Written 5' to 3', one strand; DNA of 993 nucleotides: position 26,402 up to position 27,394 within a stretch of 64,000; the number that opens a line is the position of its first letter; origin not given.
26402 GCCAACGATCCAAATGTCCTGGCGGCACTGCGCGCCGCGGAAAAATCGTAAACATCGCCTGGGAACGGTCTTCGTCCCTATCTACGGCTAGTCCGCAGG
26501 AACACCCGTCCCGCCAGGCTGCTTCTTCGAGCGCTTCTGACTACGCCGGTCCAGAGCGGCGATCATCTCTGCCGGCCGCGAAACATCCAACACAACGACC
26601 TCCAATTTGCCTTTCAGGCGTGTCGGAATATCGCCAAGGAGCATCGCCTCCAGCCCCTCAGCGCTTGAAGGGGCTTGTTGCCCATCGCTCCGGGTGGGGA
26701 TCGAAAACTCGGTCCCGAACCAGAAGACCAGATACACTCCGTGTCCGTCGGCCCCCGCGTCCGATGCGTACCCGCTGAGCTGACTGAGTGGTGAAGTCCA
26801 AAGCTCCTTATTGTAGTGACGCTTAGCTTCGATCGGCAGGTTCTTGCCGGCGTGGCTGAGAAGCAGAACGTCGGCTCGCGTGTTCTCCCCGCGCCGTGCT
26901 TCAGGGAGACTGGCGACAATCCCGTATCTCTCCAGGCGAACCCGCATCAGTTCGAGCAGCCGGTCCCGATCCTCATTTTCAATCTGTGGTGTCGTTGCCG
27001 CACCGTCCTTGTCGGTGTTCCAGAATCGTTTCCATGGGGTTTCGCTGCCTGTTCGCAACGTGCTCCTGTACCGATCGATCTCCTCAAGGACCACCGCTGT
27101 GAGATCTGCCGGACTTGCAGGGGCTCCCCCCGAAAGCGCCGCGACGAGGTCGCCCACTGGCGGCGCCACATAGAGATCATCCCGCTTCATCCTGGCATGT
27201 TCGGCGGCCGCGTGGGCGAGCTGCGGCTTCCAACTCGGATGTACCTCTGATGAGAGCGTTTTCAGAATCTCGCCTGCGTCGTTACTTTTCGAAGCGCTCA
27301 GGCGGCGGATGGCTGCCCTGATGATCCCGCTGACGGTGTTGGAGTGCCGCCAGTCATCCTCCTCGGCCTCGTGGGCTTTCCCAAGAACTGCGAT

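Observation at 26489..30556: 1355-aa NACHT-like ATPase with the NTPase at the N-terminus and a PD-(D/E)xK-like domain at the extreme C-terminus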

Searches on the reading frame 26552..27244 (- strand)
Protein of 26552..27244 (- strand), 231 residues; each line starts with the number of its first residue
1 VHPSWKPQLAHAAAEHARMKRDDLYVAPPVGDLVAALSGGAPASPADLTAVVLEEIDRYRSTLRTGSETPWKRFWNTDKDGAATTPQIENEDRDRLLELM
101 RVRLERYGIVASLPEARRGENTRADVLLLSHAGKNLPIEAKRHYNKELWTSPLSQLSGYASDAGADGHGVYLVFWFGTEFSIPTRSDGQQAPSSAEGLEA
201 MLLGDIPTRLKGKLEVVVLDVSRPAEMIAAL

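Call 37: predict_structure(alignment_id=A2)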
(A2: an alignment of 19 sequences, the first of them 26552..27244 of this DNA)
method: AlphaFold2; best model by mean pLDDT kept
length: 231 residues; sequences in the alignment: 19
mean_pLDDT: 80.6   pTM: 0.73
mean pLDDT of the five models: 80.6, 70.9, 68.6, 67.5, 61.7
residues with pLDDT >= 90: 58; 70-90: 129; 50-70: 40; < 50: 4
segments of 3 or more residues with pLDDT < 50: none
pLDDT, mean of each block of 10 residues (from residue 1): 78 81 70 56 80 90 76 89 86 83 80 58 72 81 92 78 70 93 89 94 90 91 79 59
secondary structure, 60 per line:
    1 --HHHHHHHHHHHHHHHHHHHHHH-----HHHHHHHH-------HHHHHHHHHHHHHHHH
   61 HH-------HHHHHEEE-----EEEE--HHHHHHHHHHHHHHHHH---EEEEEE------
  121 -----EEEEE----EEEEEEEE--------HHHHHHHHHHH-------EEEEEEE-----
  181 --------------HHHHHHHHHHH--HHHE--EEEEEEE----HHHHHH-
elements in order: H3-24 H30-37 H45-62 H70-74 E75-77 E83-86 H89-105 E109-114 E126-130 E135-142 H151-161 E169-175 H195-205 E214-220 H225-230

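Call 41: fold_search(model_id=the predicted structure, library=pdb)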
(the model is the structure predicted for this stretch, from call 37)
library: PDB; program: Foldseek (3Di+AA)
matches with E <= 10: 880; with E <= 0.001: 0
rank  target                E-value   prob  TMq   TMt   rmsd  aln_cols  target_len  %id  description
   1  2vld_B                2.9e-03  0.99  0.32  0.33   6.7       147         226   19  crystal structure of a repair endonuclease from Pyrococcus abyssi (released 2009-05-19)
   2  2vld_A                3.3e-03  0.99  0.32  0.33   6.7       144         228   19  crystal structure of a repair endonuclease from Pyrococcus abyssi (released 2009-05-19)
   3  4dap                  1.0e-02  0.97  0.37  0.37   7.0       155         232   15  The structure of Escherichia coli SfsA (released 2013-08-14)
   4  9hr5_A                1.5e-02  0.77  0.31  0.21  10.4       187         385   11  Salmonella enterica Lamassu LmuA nuclease tetramer bound to DNA duplex (released 2025-10-01)
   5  1wtd_B                2.0e-02  0.33  0.20  0.18  10.9       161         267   13  Crystal structure of type II restrcition endonuclease, EcoO109I DNA-free form (released 2004-12-14)
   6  5gke_A                2.5e-02  0.87  0.31  0.30   6.6       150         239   16  Structure of EndoMS-dsDNA1 complex (released 2016-11-02)
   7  2wcw_A                2.7e-02  0.92  0.26  0.42   4.5        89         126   21  1.6A resolution structure of Archaeoglobus fulgidus Hjc, a Holliday junction resolvase from an archaeal hyperthermophi (released 2009-03-24)
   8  2wcz_A                2.9e-02  0.92  0.25  0.42   4.4        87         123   22  1.6A resolution structure of Archaeoglobus fulgidus Hjc, a Holliday junction resolvase from an archaeal hyperthermophi (released 2009-03-24)
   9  5gkj_B                3.3e-02  0.82  0.30  0.30   7.0       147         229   14  Structure of EndoMS in apo form (released 2016-11-02)
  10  1wtd_A                3.3e-02  0.75  0.25  0.22   5.2       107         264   14  Crystal structure of type II restrcition endonuclease, EcoO109I DNA-free form (released 2004-12-14)
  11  2wiw_B                3.5e-02  0.91  0.25  0.41   4.2        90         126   23  Crystal structures of Holliday junction resolvases from Archaeoglobus fulgidus bound to DNA substrate (released 2009-05-26)
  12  1wte_MODEL_1_A        4.2e-02  0.60  0.28  0.24   9.8       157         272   13  Crystal structure of type II restrcition endonuclease, EcoO109I complexed with cognate DNA (released 2004-12-14)
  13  2wcw_D                5.8e-02  0.84  0.25  0.41   4.7        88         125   19  1.6A resolution structure of Archaeoglobus fulgidus Hjc, a Holliday junction resolvase from an archaeal hyperthermophi (released 2009-03-24)
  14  2wcw_C                8.0e-02  0.77  0.25  0.42   4.4        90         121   24  1.6A resolution structure of Archaeoglobus fulgidus Hjc, a Holliday junction resolvase from an archaeal hyperthermophi (released 2009-03-24)
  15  2wiz_A                8.5e-02  0.72  0.24  0.40   4.7        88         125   16  Crystal structures of Holliday junction resolvases from Archaeoglobus fulgidus bound to DNA substrate (released 2009-05-26)
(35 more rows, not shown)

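Call 43: search_protein_representatives(protein=window:26552-27244:-)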
Query: 231 residues. Proteins with E-value up to 0.001 (for the whole library): 1695; up to 1e-10: 1319; up to 1e-30: 198. The best 150 are listed.
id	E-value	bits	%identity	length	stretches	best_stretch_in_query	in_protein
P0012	1.9e-122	423.5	83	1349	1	1-227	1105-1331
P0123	4.5e-96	337.2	67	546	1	3-224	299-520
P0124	4.6e-91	320.9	65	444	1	4-225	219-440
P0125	1.5e-87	309.4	61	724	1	1-229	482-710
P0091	1.0e-77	277.2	57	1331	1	4-224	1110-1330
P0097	1.6e-76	273.3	57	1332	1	4-224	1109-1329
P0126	1.9e-68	246.9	51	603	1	4-227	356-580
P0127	9.4e-68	244.6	52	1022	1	4-225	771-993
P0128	7.1e-67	241.7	53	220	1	9-223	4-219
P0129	3.1e-66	239.7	51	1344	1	4-228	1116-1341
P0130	6.2e-65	235.4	50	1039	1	3-225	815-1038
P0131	1.6e-64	234.0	51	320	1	4-226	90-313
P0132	1.5e-63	230.9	50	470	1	4-225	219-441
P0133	9.6e-63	228.2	47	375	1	5-223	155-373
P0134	2.7e-62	226.8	50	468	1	4-224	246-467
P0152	5.9e-58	212.6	49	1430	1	4-225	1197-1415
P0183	2.3e-49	184.4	46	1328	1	4-224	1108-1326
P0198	8.2e-43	163.0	40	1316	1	4-225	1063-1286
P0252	3.1e-34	135.0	40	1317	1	4-224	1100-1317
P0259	2.0e-33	132.3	39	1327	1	8-224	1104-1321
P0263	3.8e-33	131.4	40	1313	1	4-224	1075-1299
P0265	5.5e-33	130.9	39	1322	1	4-224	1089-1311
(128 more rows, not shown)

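Call 52: search_protein_families(library=ncbifam, proteins=[P0198, P0252, P0263, P0265, P0259, P0183, P0152], max_evalue=0.00001)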
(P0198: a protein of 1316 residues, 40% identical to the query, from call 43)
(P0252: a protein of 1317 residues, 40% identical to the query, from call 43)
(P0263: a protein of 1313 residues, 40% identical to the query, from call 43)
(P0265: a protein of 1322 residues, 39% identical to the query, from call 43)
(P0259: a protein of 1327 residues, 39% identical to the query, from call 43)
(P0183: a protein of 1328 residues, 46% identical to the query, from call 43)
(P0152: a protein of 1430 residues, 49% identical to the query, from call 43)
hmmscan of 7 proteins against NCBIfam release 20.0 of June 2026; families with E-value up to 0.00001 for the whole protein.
P0198 (1316 aa): 2 families
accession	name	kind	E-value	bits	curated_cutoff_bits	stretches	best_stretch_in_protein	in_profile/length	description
NF058535.1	antiphage_EruA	equivalog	1.1e-195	653.3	1000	1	2-1283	23-1318/1318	NACHT domain-containing antiphage protein EruA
NF058534.1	antiphage_HyoA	equivalog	5.6e-20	70.6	1200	2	108-729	204-844/1430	NACHT domain-containing antiphage protein HyoA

P0252 (1317 aa): 2 families
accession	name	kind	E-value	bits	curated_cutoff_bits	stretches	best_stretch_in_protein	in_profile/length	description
NF058535.1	antiphage_EruA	equivalog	2.1e-241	804.7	1000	1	17-1315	9-1318/1318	NACHT domain-containing antiphage protein EruA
NF058534.1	antiphage_HyoA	equivalog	1.9e-44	151.7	1200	1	137-1271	199-1381/1430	NACHT domain-containing antiphage protein HyoA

P0263 (1313 aa): 2 families
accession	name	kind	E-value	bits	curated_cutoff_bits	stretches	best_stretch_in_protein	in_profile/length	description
NF058535.1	antiphage_EruA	equivalog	3.1e-188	628.6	1000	1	13-1296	12-1318/1318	NACHT domain-containing antiphage protein EruA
NF058534.1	antiphage_HyoA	equivalog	3.6e-24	84.5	1200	2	332-639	403-704/1430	NACHT domain-containing antiphage protein HyoA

P0265 (1322 aa): 2 families
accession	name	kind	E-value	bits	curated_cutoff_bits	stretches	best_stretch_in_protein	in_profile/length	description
NF058535.1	antiphage_EruA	equivalog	6.7e-271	902.5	1000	1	26-1308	47-1317/1318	NACHT domain-containing antiphage protein EruA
NF058534.1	antiphage_HyoA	equivalog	2.6e-58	197.6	1200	1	102-1309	194-1428/1430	NACHT domain-containing antiphage protein HyoA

P0259 (1327 aa): 2 families
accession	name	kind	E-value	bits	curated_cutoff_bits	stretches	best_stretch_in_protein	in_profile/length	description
NF058535.1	antiphage_EruA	equivalog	4.3e-288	959.4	1000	1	21-1319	17-1318/1318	NACHT domain-containing antiphage protein EruA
NF058534.1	antiphage_HyoA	equivalog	3.3e-31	107.9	1200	1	133-525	200-593/1430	NACHT domain-containing antiphage protein HyoA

P0183 (1328 aa): 2 families
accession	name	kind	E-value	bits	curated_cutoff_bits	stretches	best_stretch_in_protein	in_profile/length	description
NF058535.1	antiphage_EruA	equivalog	1.5e-226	755.5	1000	1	24-1324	15-1318/1318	NACHT domain-containing antiphage protein EruA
NF058534.1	antiphage_HyoA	equivalog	6.2e-11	40.7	1200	1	137-759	200-834/1430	NACHT domain-containing antiphage protein HyoA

P0152 (1430 aa): 2 families
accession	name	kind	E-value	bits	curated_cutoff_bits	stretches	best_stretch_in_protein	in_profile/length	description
NF058535.1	antiphage_EruA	equivalog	9.8e-253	842.3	1000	1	88-1411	8-1317/1318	NACHT domain-containing antiphage protein EruA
NF058534.1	antiphage_HyoA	equivalog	5.7e-19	67.3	1200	1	199-611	190-590/1430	NACHT domain-containing antiphage protein HyoA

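Call 53: find_homologous_proteins(query=P0259, region=1-1327)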
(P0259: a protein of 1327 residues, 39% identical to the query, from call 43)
Query P0259, residues 1-1327 (1327 aa): 239 proteins with E <= 0.001 among 8000 candidates; the best 120 are listed.
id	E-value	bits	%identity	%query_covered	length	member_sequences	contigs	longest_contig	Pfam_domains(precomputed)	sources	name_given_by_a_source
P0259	0.0e+0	3026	100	100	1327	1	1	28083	PF28130.1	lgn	-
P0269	0.0e+0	1233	47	100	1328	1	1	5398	PF28130.1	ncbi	-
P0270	0.0e+0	1157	45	100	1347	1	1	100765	PF28130.1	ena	-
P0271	0.0e+0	1103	43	100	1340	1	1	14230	PF28130.1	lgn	-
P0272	0.0e+0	1037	41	100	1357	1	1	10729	PF28130.1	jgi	jgi:hypothetical protein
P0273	6.2e-290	983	40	99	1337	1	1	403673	PF28130.1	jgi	jgi:hypothetical protein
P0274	6.6e-288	976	40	99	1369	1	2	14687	PF28130.1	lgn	-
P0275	2.1e-284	965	41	100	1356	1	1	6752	PF28130.1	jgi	jgi:hypothetical protein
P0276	3.1e-282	958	42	95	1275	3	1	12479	PF28130.1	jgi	jgi:hypothetical protein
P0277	5.2e-281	954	40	100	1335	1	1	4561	PF28130.1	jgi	jgi:hypothetical protein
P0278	4.4e-278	944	39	100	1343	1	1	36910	PF28130.1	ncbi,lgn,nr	ncbi:MAG: hypothetical protein Q8K29_11100 [Polaromonas sp.]|nr:hypothetical protein [Polaromonas sp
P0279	2.8e-277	941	40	100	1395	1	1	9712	PF00816.28,PF28130.1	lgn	-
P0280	4.1e-275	934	40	98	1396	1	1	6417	PF00816.28,PF28130.1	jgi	-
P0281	4.5e-275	934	39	99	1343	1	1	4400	PF28130.1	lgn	-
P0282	1.7e-273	929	39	99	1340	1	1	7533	PF28130.1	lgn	-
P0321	2.6e-246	839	36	100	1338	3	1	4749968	PF28130.1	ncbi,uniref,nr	ncbi:hypothetical protein [Dickeya zeae]|uniref:ATP-binding protein n=1 Tax=Dickeya zeae TaxID=20404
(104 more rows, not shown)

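Call 62: find_encoding_contigs(protein=P0321, flank=8000, max_places=1)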
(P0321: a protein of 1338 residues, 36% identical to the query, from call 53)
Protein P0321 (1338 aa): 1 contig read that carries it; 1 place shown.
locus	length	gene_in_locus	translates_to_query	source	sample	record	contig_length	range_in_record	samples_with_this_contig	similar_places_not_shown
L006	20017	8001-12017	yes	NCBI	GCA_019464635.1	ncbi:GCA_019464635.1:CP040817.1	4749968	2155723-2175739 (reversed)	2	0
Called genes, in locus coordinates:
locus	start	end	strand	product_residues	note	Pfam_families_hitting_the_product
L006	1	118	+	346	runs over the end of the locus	PF13384:HTH_23 (faint), PF13518:HTH_28, PF13551:HTH_29, PF13565:HTH_32 (faint), PF00665:rve (weak), PF13683:rve_3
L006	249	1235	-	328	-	PF00656:Peptidase_C14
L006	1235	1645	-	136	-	PF08937:ThsB_TIR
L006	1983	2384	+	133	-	PF07511:DUF1525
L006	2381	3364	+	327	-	PF06834:TraU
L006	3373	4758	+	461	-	-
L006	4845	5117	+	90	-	-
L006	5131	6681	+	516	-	PF07916:TraG_N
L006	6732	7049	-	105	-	-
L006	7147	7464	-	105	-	-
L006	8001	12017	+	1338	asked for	PF28130:DUF8371 (weak)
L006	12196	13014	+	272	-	-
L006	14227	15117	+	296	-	PF12834:Phage_int_SAM_2, PF12835:Integrase_1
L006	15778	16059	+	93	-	-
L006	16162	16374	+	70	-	-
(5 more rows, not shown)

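Call 68: search_solved_structures(query=A2, max_evalue=10, show_alignments=2)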
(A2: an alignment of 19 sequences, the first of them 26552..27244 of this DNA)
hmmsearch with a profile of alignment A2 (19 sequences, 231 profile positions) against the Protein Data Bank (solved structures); distinct sequences matched with E-value up to 10: 5.
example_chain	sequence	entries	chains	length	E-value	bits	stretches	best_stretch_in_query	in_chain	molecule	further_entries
8gok_A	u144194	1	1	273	0.28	14.2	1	60-110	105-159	Legionella OTU-deubiquitinase A OTU1 domain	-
7uyh_A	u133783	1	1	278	0.29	14.1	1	60-110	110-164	LotA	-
7uyg_A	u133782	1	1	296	0.32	14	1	60-110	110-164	LotA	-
7w54_A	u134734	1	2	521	0.92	12.5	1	61-110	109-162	Lpg2248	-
4r5q_A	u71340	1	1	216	1.3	12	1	93-171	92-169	CRISPR-associated exonuclease, Cas4 family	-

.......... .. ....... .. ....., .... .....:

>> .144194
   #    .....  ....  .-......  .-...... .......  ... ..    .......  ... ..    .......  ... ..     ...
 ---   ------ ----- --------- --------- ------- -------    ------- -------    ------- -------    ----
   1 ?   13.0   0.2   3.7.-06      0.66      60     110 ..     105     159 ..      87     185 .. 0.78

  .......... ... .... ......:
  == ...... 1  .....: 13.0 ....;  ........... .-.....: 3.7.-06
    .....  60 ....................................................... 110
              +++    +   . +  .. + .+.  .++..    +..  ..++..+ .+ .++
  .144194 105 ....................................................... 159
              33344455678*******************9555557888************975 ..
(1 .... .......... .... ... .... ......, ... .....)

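Call 71: find_related_loci(query=A2, collection=genome_contigs, flank=6000)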
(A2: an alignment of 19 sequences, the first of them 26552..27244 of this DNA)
Query A2 (231 aa) in genome_contigs; peptide patterns used: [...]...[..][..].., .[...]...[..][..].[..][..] (x = any residue, [..] = any of these).
135 stretches matched a pattern; 42 encode a relative of the query (tblastn E <= 1e-3); 42 distinct loci.
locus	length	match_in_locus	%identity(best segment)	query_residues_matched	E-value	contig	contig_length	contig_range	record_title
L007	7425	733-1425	93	1-231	1e-144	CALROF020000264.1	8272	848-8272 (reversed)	MAG: Reyranella massiliensis 521 isolate JJ-LUK12B-28-7-m2-bin89 genome assembly, contig: JJ-LUK12B-28-C1504, whole geno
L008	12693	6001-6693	93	1-231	2e-144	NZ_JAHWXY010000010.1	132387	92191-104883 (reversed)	Shinella daejeonensis strain JCM 16236 Scaffold10_1, whole genome shotgun sequence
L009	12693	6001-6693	91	1-231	4e-142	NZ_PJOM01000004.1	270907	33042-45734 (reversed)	Pseudotabrizicola formosa strain XJSP contig4, whole genome shotgun sequence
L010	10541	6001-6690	83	1-230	4e-111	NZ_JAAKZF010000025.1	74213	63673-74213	Allomesorhizobium camelthorni strain CCNWXJ 40-4 25, whole genome shotgun sequence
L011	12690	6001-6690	71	1-230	8e-109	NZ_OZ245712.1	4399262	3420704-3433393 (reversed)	MAG: Algihabitans sp. isolate 17060fee-b3a7-40ed-b3ee-1277560e0bcf chromosome 1, complete sequence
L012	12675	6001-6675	69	3-227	2e-108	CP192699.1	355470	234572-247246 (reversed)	Allorhizobium sp. Av2 plasmid pAv2b, complete sequence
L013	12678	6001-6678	70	3-228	6e-107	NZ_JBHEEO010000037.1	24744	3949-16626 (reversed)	Brucella oryzae strain DSM 17471 NODE_37_length_24744_cov_59.518871, whole genome shotgun sequence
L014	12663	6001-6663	71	4-224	3e-107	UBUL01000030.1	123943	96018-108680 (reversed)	Rhizobiales bacterium isolate AFS036838 genome assembly, contig: contig_30, whole genome shotgun sequence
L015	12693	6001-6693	66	1-231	2e-104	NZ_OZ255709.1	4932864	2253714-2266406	MAG: Stappia sp. isolate 20bd4c53-2936-4abd-9c1f-35c09e77efeb chromosome 1, complete sequence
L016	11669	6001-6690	72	1-230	2e-103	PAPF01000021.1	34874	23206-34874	MAG: Phyllobacteriaceae bacterium isolate SP17 MHASMcontig_2782517, whole genome shotgun sequence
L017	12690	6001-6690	66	1-230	2e-102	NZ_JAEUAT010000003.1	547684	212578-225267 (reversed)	Rhizobium cauense strain HU25 NODE_HU25_3, whole genome shotgun sequence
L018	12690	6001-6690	65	1-230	7e-102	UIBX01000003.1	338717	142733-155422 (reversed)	Rhizobiales bacterium isolate R129_I genome assembly, contig: contig_3, whole genome shotgun sequence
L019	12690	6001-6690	71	1-230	5e-101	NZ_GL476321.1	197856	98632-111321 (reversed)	Roseibium sp. TrichSKD4 scf_1119120597022, whole genome shotgun sequence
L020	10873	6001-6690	70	1-230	2e-100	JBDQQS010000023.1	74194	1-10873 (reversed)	Hoeflea sp. CAU 1731 contig23, whole genome shotgun sequence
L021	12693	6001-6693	70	1-231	5e-100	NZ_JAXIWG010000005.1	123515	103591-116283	Yoonia sp. 72 NODE_5, whole genome shotgun sequence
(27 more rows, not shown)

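Call 79: search_protein_families(library=ncbifam, proteins=[P0321], max_evalue=0.00001)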
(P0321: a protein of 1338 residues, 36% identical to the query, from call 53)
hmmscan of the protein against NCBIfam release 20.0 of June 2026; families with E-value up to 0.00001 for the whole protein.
P0321 (1338 aa): 2 families
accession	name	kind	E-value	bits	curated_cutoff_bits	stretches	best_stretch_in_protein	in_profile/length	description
NF058535.1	antiphage_EruA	equivalog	0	1059.4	1000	1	19-1334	14-1318/1318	NACHT domain-containing antiphage protein EruA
NF058534.1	antiphage_HyoA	equivalog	5.3e-46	156.9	1200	2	134-754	198-836/1430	NACHT domain-containing antiphage protein HyoA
